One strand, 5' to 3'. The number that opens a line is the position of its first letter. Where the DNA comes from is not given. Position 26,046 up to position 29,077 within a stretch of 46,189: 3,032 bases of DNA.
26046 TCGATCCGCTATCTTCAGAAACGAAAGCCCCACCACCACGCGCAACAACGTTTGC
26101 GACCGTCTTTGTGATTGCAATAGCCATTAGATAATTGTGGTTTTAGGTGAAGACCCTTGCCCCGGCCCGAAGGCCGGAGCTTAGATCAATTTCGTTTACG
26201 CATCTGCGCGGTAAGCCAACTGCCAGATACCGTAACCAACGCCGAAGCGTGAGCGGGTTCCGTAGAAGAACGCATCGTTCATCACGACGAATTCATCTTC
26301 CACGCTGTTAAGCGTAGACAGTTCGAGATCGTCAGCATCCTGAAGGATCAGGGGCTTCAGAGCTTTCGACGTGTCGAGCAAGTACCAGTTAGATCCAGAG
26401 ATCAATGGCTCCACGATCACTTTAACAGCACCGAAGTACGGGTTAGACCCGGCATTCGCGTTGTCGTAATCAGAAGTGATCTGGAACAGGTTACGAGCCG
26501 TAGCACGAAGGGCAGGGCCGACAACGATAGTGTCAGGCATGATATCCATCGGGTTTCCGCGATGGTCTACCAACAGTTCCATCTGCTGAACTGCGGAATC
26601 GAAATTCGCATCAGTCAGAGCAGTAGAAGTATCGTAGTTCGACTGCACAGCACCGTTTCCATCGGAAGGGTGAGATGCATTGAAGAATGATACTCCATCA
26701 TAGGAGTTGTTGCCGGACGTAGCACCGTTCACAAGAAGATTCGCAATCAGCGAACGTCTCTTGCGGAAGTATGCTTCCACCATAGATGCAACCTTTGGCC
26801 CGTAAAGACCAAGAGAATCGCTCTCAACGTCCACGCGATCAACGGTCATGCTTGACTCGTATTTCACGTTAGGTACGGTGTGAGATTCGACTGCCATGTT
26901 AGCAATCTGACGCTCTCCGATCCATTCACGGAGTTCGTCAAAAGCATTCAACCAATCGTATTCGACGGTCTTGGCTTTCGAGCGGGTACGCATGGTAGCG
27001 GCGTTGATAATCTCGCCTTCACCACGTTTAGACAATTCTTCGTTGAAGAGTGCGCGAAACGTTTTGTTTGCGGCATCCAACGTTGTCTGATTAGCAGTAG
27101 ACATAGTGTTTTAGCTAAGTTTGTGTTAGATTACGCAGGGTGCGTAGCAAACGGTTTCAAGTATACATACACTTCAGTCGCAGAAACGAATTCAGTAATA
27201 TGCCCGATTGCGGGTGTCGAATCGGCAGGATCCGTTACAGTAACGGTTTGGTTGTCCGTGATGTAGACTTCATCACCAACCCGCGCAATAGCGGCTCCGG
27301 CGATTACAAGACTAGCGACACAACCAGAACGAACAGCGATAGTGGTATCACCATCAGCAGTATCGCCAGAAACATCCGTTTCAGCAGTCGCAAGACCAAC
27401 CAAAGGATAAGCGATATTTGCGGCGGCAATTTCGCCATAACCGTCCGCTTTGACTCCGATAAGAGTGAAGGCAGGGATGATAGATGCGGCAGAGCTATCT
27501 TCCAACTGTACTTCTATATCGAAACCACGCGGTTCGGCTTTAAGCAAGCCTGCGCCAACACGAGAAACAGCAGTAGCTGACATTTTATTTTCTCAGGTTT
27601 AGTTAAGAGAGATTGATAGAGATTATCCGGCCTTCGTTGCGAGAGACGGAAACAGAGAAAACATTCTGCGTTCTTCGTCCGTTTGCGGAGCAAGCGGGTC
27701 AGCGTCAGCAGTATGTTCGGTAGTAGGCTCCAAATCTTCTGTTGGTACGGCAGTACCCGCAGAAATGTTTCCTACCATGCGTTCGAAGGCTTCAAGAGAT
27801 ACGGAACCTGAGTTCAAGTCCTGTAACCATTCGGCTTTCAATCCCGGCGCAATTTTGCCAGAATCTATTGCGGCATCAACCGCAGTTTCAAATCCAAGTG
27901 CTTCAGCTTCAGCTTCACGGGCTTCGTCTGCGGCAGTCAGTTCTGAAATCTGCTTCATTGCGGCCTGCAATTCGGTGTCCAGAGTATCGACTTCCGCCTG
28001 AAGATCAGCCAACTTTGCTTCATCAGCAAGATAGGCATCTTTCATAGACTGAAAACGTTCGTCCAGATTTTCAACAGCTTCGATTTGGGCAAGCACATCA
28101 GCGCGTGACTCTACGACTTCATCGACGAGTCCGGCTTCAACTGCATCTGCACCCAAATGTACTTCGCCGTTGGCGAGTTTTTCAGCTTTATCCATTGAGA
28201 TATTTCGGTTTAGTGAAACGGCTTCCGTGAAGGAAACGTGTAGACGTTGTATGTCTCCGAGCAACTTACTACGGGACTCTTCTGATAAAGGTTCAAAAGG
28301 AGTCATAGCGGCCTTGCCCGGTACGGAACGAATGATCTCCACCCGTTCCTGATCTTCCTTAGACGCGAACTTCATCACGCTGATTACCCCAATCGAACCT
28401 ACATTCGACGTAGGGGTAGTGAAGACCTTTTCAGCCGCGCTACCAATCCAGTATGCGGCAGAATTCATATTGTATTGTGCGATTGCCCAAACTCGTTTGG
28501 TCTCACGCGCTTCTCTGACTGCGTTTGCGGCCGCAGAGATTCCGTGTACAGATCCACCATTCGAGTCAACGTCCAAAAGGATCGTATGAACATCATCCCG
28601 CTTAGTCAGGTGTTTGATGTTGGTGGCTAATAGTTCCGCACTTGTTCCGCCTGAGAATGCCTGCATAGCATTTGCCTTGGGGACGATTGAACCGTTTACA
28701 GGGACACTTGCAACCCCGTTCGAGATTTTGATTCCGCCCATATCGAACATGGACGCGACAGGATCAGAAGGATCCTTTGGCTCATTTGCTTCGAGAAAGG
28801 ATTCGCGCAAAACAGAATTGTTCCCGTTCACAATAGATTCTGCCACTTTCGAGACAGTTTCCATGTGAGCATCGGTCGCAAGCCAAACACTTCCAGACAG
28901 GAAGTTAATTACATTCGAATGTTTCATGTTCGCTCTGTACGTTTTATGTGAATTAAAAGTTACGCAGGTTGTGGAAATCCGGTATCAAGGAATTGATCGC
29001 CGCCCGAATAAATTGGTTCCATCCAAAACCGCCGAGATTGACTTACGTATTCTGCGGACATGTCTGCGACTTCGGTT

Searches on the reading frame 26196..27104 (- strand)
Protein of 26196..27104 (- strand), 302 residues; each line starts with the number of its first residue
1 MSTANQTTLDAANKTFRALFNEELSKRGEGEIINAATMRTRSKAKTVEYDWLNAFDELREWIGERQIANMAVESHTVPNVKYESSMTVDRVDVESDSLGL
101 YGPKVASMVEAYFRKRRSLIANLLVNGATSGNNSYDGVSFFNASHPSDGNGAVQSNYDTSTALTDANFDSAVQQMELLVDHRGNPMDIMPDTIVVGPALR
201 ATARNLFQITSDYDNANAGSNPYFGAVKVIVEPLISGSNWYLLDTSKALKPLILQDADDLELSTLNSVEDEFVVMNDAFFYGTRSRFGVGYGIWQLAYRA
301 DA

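Call 89: search_protein_families(library=pfam, proteins=[window:26196-27104:-], max_evalue=0.001)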
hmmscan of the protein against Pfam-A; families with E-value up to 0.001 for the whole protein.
window:26196-27104:- (302 aa): 2 families
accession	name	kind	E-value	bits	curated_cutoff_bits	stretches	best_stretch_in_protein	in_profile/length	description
PF10124.15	Mu-like_gpT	-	2.9e-61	207.8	20.1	3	10-159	2-150/289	Mu-like prophage major head subunit gpT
PF25209.1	Phage_capsid_4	-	3e-12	47.8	27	1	10-291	17-251/262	Phage capsid protein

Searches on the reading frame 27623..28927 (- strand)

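Call 89: search_protein_families(library=pfam, proteins=[window:27623-28927:-], max_evalue=0.001)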
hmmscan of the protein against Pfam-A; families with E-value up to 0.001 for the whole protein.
window:27623-28927:- (434 aa): 4 families
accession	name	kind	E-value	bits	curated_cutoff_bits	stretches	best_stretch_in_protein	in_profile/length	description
PF01343.23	Peptidase_S49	-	1.4e-25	90.5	24.9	1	141-276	4-142/154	Peptidase family S49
PF10123.14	Mu-like_Pro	-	1.1e-06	28.9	25.2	1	272-403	167-298/330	Mu-like prophage I protein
PF00574.28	CLP_protease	-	0.00026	21.3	20.2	0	96-174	29-107/182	Clp protease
PF25145.1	NfeD1b_N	-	0.00068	19.7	40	1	109-183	27-99/189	NfeD1b, N-terminal domain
